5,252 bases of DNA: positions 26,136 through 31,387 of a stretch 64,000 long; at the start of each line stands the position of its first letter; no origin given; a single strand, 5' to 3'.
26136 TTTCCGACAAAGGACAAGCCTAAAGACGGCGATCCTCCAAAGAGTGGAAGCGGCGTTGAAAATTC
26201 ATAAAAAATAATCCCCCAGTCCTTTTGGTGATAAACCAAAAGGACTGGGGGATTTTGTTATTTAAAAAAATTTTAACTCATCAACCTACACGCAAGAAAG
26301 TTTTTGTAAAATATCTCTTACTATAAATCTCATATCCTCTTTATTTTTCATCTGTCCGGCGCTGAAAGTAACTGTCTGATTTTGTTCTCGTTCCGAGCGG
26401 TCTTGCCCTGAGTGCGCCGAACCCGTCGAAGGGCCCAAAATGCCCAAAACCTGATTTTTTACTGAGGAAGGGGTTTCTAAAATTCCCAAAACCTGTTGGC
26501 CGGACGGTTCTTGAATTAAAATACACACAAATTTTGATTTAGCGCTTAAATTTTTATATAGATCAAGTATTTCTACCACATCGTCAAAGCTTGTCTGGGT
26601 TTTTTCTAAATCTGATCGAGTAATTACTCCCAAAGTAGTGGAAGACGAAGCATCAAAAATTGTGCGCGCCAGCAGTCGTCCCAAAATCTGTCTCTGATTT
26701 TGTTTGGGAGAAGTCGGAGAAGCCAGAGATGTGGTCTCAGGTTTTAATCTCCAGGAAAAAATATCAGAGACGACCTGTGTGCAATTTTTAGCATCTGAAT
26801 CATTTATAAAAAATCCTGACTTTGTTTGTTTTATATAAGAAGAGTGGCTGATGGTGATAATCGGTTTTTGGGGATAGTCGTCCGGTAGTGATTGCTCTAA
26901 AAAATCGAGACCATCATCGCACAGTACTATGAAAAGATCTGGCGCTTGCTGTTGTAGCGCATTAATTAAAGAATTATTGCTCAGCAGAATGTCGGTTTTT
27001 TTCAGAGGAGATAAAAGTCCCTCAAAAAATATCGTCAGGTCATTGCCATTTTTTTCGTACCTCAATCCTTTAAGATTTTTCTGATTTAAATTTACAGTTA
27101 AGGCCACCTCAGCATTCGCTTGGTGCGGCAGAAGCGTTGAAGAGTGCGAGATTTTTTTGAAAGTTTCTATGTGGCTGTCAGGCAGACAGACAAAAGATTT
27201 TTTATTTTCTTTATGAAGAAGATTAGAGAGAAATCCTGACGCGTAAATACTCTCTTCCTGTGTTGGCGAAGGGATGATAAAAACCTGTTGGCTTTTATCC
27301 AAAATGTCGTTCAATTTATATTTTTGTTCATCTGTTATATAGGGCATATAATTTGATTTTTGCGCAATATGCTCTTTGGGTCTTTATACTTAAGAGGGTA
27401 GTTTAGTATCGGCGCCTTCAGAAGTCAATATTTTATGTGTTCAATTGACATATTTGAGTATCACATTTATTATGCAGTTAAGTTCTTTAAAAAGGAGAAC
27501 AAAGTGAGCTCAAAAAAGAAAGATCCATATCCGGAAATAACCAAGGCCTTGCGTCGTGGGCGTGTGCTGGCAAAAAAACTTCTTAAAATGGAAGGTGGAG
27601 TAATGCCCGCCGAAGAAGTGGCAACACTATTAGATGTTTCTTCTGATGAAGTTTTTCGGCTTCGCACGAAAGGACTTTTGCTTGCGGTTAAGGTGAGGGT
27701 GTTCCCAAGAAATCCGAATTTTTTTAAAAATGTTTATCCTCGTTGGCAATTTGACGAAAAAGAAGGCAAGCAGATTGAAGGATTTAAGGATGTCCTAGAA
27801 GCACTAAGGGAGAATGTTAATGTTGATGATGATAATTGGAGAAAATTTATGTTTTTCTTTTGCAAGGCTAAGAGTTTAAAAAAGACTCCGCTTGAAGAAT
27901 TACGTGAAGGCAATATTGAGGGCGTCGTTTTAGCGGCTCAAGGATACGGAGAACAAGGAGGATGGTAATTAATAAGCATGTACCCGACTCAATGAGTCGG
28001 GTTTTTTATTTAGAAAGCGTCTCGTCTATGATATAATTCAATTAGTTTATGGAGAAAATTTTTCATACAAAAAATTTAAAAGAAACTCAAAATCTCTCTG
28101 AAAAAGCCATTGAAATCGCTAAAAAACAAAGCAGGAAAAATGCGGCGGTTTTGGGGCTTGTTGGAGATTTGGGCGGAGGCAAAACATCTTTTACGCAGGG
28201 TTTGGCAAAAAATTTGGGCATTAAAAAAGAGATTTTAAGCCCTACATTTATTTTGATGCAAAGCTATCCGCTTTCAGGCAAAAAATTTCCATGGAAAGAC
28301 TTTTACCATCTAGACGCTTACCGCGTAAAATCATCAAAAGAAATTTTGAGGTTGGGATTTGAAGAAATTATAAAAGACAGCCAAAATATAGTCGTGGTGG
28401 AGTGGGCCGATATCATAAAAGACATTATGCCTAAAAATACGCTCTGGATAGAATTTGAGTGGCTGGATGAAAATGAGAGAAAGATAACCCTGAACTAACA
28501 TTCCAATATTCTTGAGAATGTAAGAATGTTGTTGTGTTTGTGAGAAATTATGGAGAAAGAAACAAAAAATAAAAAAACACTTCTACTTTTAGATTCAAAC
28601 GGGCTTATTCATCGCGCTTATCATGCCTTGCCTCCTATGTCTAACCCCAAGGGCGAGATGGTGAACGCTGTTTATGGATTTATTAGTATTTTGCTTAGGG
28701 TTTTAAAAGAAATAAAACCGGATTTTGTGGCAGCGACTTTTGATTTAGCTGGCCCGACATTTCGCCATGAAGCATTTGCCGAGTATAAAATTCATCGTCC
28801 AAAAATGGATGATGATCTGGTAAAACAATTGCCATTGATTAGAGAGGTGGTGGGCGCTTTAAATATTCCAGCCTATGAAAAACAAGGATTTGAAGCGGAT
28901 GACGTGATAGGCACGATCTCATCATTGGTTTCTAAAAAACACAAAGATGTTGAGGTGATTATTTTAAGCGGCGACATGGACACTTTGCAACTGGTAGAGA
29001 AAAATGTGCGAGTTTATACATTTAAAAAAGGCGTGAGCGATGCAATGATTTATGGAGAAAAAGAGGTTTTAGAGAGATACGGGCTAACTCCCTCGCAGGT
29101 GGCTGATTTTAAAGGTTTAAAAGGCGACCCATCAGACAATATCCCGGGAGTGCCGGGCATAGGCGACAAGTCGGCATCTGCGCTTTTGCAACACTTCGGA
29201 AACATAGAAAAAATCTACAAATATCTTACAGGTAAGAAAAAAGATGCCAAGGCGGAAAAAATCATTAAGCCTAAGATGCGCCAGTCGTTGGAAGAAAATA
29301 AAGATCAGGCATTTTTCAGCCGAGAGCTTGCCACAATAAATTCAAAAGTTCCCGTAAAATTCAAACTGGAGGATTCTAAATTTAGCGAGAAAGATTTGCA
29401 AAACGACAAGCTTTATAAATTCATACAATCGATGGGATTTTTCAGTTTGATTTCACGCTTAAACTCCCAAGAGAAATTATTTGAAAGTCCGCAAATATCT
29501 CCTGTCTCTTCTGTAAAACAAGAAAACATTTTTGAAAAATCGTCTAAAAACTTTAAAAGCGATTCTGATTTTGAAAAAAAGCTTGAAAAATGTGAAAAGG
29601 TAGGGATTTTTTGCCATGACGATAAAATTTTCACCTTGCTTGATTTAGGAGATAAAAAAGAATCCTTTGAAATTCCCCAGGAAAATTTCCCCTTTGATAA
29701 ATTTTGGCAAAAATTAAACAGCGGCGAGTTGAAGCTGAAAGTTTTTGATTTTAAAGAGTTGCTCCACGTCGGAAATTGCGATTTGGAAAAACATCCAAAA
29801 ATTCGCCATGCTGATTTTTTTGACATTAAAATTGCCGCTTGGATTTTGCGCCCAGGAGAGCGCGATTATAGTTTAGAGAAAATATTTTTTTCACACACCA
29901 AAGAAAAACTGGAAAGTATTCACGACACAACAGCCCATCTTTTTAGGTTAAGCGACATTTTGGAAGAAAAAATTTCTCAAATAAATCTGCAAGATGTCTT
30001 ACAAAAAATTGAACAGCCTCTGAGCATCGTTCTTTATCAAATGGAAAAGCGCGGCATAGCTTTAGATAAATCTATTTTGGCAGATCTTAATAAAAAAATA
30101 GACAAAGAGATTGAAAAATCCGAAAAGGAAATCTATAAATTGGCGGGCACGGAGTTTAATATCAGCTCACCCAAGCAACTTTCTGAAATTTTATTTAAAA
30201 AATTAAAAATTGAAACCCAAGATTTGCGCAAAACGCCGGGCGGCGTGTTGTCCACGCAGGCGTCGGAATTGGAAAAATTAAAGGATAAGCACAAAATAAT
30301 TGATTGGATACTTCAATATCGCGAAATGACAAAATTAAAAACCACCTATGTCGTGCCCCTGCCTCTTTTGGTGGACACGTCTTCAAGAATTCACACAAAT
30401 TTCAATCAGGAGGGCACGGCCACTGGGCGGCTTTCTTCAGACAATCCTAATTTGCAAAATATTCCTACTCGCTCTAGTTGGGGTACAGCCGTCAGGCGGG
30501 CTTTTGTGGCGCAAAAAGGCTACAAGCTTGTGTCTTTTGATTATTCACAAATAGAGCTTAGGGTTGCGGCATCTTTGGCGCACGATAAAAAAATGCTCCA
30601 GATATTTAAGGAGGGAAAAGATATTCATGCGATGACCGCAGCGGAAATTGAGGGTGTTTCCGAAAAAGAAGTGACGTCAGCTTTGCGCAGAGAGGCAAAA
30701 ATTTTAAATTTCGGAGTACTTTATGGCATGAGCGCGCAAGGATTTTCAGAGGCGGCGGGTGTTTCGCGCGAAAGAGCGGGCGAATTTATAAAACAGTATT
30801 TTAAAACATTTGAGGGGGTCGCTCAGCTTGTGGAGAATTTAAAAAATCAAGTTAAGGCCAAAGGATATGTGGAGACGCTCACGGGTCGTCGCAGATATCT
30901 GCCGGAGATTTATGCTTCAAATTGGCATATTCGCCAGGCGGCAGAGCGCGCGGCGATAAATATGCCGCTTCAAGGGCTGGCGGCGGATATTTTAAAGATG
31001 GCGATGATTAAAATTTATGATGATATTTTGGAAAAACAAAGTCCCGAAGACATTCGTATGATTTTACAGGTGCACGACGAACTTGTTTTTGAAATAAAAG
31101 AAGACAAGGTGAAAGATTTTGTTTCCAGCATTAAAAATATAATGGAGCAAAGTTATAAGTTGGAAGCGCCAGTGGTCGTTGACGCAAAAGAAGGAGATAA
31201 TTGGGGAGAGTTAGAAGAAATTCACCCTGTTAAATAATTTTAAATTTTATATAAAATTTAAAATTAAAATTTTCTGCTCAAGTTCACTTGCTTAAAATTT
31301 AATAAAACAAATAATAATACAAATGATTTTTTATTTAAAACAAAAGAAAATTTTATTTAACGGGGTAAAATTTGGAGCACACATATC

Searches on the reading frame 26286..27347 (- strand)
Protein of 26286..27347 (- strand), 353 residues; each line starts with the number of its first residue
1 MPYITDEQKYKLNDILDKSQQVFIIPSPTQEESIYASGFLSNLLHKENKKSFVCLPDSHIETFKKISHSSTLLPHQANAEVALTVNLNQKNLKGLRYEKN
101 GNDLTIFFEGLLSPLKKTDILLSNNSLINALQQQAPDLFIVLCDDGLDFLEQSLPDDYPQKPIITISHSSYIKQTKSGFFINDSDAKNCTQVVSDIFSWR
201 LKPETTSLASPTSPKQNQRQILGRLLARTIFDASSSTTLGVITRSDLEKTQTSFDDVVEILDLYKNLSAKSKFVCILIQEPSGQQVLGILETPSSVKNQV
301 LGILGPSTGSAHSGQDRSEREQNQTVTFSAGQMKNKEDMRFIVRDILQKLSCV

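Call 9: search_protein_families(library=pfam, proteins=[window:26286-27347:-], max_evalue=0.001)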
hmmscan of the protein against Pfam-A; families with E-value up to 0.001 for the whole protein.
window:26286-27347:- (353 aa): 0 families

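Call 82: search_protein_families(library=ncbifam, proteins=[window:26286-27347:-], max_evalue=0.01)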
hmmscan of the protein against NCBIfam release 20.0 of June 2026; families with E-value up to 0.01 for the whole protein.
window:26286-27347:- (353 aa): 0 families

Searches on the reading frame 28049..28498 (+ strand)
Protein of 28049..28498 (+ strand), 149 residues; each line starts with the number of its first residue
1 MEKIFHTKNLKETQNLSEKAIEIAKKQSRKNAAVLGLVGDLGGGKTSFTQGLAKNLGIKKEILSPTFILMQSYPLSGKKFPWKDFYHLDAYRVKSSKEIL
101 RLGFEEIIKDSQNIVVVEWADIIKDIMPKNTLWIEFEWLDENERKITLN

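Call 10: search_protein_families(library=pfam, proteins=[window:28049-28498:+], max_evalue=0.001)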
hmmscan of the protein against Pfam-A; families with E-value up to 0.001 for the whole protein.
window:28049-28498:+ (149 aa): 1 family
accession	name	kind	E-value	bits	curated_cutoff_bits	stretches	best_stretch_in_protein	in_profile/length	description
PF02367.23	TsaE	-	2e-32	112.2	26.6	1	9-146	3-128/128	Threonylcarbamoyl adenosine biosynthesis protein TsaE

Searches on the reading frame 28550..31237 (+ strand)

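Call 10: search_protein_families(library=pfam, proteins=[window:28550-31237:+], max_evalue=0.001)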
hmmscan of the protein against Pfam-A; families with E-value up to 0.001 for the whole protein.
window:28550-31237:+ (895 aa): 3 families
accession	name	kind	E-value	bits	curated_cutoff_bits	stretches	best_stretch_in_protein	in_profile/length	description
PF00476.26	DNA_pol_A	-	5.7e-145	483.5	34.3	1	509-887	3-381/381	DNA polymerase family A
PF02739.22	5_3_exonuc_N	-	9.4e-55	185.2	34.3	1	10-178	1-164/164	5'-3' exonuclease, N-terminal resolvase-like domain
PF01367.25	5_3_exonuc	-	5.9e-33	113.7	40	1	180-282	2-95/97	5'-3' exonuclease, C-terminal SAM fold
